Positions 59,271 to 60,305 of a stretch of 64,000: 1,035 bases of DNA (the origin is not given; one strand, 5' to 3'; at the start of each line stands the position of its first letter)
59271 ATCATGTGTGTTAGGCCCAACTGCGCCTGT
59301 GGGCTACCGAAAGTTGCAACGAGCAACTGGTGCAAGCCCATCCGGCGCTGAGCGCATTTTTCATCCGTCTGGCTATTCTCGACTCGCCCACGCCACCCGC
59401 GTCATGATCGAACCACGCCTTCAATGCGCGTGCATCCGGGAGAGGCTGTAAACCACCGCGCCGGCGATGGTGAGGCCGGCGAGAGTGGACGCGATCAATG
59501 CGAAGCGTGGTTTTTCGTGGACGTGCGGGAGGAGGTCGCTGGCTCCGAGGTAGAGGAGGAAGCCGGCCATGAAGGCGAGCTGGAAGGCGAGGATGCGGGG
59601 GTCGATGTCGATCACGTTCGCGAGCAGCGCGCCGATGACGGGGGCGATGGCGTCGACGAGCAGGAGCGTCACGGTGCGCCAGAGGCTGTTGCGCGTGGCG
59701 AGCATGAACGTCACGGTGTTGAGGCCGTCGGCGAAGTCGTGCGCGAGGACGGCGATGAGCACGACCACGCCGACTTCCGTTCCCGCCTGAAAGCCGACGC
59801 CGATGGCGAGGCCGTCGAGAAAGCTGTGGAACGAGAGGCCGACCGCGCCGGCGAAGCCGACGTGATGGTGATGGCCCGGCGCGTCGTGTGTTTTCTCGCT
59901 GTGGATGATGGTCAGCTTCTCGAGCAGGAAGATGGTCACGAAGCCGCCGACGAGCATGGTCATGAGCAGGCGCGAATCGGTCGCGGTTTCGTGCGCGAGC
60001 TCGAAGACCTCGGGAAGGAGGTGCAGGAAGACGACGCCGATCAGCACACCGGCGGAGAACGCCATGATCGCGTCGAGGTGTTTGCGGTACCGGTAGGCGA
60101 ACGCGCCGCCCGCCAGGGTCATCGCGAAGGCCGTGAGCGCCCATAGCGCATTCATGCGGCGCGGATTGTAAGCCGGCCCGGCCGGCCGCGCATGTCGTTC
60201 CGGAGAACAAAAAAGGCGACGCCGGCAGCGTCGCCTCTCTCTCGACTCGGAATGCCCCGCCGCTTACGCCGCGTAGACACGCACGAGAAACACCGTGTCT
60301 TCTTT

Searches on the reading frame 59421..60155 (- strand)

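Call 58: search_protein_families(library=pfam, proteins=[window:59421-60155:-], max_evalue=0.001)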
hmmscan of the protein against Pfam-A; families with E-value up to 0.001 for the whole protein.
window:59421-60155:- (244 aa): 1 family
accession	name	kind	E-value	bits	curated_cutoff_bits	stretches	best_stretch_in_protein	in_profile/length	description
PF02535.28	Zip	-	6.6e-25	88.5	35.1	2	105-227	183-311/323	ZIP Zinc transporter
